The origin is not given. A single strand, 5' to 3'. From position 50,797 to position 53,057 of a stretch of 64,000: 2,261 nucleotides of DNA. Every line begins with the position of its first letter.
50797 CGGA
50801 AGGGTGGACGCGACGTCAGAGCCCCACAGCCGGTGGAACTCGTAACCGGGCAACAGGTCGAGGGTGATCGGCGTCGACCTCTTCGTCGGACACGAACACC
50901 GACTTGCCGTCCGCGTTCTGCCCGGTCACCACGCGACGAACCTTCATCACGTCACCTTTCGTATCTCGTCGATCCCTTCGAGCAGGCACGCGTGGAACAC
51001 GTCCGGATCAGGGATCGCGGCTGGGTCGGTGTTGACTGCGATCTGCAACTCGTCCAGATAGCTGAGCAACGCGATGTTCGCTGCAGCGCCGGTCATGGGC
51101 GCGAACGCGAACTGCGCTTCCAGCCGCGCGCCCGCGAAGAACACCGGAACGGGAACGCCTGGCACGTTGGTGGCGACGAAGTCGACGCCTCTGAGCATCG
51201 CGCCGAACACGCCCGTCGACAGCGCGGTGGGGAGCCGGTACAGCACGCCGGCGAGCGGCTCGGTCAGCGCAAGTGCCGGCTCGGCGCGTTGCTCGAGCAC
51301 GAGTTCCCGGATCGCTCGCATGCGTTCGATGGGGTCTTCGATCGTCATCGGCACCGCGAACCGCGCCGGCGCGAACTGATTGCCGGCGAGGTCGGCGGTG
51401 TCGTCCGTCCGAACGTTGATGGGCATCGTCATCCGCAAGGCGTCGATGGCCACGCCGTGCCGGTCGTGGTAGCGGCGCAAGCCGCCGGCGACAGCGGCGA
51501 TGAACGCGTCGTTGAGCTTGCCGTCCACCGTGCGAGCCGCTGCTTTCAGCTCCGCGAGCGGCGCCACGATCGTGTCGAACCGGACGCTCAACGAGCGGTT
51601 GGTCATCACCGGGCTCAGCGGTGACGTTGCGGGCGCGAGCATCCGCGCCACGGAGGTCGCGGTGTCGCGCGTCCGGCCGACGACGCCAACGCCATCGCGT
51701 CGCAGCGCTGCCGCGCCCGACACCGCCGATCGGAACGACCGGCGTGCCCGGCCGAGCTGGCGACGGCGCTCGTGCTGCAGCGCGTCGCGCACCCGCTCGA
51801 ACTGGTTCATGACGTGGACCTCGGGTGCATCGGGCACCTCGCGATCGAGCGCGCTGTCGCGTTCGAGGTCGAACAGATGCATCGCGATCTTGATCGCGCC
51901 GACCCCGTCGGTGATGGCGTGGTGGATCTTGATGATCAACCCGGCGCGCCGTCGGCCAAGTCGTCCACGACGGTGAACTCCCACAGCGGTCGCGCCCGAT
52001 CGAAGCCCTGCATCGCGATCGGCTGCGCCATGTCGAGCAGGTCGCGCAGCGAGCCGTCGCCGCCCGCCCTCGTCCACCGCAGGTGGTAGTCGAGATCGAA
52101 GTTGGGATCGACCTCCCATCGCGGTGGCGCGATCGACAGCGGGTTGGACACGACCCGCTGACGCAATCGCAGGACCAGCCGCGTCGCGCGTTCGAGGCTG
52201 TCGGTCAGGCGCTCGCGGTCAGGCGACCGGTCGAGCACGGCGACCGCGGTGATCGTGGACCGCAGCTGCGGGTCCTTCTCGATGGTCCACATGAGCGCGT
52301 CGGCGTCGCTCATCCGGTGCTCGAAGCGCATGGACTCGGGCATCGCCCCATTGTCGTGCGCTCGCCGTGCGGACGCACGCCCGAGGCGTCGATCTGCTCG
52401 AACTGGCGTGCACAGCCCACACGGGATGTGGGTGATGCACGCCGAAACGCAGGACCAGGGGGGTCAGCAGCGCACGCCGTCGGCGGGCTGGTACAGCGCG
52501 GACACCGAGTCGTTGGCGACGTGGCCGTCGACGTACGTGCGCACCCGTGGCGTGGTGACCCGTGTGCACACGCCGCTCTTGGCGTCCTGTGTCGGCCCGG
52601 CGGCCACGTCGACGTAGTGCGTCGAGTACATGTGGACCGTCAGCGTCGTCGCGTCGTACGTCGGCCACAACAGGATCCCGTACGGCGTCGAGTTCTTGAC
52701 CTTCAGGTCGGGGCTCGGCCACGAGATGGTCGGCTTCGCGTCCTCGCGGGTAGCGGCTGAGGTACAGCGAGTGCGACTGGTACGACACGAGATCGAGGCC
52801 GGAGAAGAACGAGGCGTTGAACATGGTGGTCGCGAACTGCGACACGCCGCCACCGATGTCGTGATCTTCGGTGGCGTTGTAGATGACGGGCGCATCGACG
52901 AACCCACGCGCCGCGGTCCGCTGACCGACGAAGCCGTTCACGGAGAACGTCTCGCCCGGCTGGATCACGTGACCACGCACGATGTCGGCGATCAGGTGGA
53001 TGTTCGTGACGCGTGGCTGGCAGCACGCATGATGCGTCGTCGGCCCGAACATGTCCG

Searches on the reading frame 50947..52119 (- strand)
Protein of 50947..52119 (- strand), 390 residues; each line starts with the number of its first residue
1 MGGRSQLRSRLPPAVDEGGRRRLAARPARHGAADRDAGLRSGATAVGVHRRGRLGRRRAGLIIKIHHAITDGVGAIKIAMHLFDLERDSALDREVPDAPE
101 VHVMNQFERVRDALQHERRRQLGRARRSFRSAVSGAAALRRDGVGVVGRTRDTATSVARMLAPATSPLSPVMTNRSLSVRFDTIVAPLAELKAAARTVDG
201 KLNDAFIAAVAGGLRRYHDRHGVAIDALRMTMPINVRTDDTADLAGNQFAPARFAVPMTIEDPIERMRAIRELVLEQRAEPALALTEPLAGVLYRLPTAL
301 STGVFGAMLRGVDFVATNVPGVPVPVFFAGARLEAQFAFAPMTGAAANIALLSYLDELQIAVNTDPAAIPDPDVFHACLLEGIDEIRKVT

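Call 14: search_protein_families(library=pfam, proteins=[window:50947-52119:-])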
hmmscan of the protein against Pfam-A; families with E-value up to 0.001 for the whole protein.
window:50947-52119:- (390 aa): 2 families
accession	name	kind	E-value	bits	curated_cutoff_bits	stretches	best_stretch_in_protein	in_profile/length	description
PF06974.18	WS_DGAT_C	-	4.4e-21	75.9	20.7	1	246-386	2-144/145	WS/DGAT C-terminal domain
PF03007.21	WS_DGAT_cat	-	7.5e-16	59.1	23.6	1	56-205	126-262/263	Wax ester synthase/diacylglycerol acyltransferase catalytic domain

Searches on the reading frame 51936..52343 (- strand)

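Call 14: search_protein_families(library=pfam, proteins=[window:51936-52343:-])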
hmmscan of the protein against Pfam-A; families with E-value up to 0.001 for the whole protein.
window:51936-52343:- (135 aa): 1 family
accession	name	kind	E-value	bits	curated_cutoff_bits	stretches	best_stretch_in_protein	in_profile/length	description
PF03007.21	WS_DGAT_cat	-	2.8e-23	83.5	23.6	1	11-132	1-127/263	Wax ester synthase/diacylglycerol acyltransferase catalytic domain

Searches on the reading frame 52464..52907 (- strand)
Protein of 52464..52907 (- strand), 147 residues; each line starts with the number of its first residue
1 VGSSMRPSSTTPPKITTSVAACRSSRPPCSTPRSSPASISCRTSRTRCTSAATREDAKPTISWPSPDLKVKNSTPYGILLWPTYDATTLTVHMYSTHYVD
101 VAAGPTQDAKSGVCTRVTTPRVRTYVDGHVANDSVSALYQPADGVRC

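Call 14: search_protein_families(library=pfam, proteins=[window:52464-52907:-])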
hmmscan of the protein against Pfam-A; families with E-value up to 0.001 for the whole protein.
window:52464-52907:- (147 aa): 1 family
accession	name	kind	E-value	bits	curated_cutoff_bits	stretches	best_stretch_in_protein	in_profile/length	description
PF04294.18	VanW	-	0.00063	19.7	27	1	57-94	93-130/130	VanW like protein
